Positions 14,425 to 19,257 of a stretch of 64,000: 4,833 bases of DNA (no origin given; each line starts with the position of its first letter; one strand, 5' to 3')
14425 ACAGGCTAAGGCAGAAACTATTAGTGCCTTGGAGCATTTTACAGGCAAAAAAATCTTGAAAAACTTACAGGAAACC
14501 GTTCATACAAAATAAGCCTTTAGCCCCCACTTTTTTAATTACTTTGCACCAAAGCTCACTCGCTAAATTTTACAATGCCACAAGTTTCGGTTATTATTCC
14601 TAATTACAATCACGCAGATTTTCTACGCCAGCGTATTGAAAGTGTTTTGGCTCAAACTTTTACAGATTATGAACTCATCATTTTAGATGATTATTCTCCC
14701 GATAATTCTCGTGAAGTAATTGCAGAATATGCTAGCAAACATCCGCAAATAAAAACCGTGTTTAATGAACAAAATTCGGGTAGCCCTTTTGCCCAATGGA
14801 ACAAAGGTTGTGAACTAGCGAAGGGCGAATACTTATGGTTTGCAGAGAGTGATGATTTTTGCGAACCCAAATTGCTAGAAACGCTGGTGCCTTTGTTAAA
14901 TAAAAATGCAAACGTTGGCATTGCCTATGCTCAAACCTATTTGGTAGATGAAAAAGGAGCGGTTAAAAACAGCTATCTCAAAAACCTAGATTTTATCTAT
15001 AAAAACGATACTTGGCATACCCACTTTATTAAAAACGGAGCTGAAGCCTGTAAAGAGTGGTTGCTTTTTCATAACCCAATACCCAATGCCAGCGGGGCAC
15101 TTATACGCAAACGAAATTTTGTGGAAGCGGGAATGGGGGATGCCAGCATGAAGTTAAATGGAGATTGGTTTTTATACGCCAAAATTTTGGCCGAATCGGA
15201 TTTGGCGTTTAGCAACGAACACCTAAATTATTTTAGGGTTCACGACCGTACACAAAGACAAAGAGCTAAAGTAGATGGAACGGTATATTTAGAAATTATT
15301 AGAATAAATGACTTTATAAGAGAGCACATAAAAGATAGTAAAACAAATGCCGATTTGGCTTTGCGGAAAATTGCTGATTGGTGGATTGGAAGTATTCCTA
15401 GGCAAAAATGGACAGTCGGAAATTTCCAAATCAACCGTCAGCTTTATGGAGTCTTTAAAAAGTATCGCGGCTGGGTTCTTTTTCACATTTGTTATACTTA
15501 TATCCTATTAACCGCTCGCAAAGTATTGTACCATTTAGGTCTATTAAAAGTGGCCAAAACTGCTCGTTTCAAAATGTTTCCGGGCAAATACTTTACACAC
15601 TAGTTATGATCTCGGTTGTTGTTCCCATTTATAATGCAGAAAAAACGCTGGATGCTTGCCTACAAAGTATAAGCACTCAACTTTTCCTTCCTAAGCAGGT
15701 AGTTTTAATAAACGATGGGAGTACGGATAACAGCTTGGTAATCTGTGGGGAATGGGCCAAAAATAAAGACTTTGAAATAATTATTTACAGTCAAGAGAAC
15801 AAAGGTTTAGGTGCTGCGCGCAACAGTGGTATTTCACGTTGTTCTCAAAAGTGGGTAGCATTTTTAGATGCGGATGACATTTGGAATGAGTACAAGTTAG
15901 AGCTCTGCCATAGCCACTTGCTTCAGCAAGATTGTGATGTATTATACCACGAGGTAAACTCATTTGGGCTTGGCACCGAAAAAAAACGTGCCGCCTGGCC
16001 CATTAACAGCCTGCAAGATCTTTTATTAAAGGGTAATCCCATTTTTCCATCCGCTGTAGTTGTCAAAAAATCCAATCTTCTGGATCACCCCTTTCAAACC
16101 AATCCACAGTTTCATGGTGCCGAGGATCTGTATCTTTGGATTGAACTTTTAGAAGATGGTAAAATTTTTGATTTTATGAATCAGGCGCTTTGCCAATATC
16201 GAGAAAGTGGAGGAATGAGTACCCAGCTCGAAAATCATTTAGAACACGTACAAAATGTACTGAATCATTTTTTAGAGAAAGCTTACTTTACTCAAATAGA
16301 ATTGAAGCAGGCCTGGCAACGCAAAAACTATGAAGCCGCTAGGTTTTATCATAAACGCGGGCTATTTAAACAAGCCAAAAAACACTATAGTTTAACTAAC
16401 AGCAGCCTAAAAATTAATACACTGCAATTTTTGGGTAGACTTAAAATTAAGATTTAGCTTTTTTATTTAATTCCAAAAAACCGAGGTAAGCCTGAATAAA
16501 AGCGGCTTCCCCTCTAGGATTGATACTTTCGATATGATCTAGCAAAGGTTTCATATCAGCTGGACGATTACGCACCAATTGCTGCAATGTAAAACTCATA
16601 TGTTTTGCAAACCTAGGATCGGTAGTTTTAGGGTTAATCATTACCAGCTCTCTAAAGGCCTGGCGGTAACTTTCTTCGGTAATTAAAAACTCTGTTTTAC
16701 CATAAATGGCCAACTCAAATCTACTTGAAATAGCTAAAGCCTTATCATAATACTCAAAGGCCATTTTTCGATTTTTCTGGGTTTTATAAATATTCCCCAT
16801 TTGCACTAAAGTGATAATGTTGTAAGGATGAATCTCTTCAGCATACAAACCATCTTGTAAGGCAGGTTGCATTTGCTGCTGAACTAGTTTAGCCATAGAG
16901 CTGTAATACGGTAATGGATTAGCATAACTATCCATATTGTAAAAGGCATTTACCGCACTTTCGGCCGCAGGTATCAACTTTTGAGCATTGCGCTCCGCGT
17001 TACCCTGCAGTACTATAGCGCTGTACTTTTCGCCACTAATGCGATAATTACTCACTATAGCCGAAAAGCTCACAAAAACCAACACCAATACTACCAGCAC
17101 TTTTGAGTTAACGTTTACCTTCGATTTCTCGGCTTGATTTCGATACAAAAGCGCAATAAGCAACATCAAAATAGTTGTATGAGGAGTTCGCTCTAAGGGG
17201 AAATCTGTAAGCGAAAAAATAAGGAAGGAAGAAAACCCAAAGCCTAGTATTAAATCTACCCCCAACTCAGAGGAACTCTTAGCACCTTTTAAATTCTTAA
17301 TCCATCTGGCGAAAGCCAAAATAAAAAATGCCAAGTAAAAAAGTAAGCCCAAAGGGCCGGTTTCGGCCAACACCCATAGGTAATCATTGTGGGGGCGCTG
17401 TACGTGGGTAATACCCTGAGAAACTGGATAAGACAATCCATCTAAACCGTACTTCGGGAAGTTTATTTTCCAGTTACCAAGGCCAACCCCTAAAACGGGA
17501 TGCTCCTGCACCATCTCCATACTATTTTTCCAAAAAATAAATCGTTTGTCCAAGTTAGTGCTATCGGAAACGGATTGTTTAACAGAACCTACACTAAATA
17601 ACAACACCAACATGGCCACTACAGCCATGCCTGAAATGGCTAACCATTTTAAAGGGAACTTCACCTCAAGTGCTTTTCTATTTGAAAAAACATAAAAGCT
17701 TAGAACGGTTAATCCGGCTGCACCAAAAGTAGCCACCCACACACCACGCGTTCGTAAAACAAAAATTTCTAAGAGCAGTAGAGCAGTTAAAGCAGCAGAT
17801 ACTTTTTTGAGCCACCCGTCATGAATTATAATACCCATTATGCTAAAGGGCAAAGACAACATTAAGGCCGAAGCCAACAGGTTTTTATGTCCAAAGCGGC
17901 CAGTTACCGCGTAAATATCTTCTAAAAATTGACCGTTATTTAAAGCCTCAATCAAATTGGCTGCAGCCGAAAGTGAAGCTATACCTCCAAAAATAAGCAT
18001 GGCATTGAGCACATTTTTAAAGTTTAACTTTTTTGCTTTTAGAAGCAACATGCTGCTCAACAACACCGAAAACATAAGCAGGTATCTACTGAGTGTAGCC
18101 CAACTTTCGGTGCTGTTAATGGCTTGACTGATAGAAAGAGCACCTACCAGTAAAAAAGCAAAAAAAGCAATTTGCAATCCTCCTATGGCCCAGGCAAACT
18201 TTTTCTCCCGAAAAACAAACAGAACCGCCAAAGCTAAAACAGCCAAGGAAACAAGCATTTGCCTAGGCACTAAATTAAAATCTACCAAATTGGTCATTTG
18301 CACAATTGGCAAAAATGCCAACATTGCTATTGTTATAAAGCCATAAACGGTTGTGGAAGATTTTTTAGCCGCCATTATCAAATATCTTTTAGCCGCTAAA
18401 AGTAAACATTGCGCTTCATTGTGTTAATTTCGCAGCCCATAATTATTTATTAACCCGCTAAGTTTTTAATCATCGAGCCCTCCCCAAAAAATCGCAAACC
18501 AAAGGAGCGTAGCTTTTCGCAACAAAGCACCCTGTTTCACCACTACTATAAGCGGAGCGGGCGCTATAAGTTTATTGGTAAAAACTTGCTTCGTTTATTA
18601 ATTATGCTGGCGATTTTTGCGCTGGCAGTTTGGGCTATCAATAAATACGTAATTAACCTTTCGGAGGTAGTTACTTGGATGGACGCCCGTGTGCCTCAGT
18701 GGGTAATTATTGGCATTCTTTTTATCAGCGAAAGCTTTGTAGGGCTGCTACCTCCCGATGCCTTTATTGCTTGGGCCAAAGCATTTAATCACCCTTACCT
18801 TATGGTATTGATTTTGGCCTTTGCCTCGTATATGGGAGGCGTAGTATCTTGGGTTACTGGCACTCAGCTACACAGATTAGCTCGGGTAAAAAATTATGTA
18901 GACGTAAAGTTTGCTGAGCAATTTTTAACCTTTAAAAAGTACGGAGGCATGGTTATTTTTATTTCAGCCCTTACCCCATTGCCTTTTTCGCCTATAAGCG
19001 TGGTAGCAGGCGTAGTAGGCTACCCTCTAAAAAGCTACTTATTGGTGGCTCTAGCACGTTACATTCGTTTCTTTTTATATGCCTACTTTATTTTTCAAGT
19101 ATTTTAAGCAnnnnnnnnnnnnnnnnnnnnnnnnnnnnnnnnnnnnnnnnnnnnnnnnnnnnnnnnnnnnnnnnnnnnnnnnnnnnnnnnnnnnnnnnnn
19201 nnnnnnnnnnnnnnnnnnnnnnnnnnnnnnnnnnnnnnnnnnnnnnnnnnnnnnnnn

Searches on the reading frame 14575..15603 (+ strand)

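Call 45: search_protein_families(library=pfam, proteins=[window:14575-15603:+], max_evalue=0.001)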
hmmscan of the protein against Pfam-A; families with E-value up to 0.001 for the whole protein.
window:14575-15603:+ (342 aa): 3 families
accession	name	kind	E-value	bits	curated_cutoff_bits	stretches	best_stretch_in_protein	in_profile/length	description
PF00535.33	Glycos_transf_2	-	4.1e-32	111.9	23.3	1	5-131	1-126/168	Glycosyl transferase family 2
PF10111.15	Glyco_tranf_2_2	-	4e-18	66.3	27.3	1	5-207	1-202/276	Glycosyltransferase like family 2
PF13641.12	Glyco_tranf_2_3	-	1.5e-14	55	27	1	2-122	1-124/230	Glycosyltransferase like family 2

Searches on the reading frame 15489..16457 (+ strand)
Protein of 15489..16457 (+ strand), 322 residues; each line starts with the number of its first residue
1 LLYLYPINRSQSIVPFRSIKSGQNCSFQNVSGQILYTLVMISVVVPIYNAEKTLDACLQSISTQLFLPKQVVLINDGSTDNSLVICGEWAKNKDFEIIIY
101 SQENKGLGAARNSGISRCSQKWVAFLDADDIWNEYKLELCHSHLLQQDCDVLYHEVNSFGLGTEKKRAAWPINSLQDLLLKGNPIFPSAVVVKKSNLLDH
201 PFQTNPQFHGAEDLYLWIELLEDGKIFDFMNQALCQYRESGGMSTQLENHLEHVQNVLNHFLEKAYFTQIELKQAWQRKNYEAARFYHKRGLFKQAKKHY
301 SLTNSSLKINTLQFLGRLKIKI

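Call 45: search_protein_families(library=pfam, proteins=[window:15489-16457:+], max_evalue=0.001)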
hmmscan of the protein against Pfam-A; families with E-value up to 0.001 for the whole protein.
window:15489-16457:+ (322 aa): 3 families
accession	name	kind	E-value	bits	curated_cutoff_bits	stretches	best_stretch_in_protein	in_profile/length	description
PF00535.33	Glycos_transf_2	-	8.9e-31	107.5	23.3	1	42-170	1-129/168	Glycosyl transferase family 2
PF10111.15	Glyco_tranf_2_2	-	1.6e-10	41.4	27.3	1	42-139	1-101/276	Glycosyltransferase like family 2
PF13641.12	Glyco_tranf_2_3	-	3.2e-10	40.8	27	1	41-149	3-121/230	Glycosyltransferase like family 2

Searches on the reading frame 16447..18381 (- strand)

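Call 45: search_protein_families(library=pfam, proteins=[window:16447-18381:-], max_evalue=0.001)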
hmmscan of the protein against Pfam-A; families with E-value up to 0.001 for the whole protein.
window:16447-18381:- (644 aa): 2 families
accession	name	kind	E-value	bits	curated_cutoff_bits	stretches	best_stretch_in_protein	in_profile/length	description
PF04932.20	Wzy_C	-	1.3e-20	74.1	31.7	1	198-350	2-149/149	O-Antigen ligase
PF00515.34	TPR_1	-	0.00036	20.7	27.8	1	525-552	4-31/34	Tetratricopeptide repeat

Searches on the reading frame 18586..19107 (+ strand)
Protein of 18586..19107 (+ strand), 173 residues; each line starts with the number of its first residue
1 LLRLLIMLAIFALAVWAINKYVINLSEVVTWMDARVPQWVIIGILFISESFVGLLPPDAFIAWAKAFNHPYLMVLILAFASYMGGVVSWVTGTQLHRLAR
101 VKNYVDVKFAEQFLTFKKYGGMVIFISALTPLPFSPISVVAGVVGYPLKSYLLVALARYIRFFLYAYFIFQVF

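Call 45: search_protein_families(library=pfam, proteins=[window:18586-19107:+], max_evalue=0.001)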
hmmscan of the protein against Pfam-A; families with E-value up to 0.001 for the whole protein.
window:18586-19107:+ (173 aa): 1 family
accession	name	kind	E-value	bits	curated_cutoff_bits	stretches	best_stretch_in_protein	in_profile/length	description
PF09335.16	VTT_dom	-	1.5e-11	45.3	33.9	1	56-169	2-121/123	VTT domain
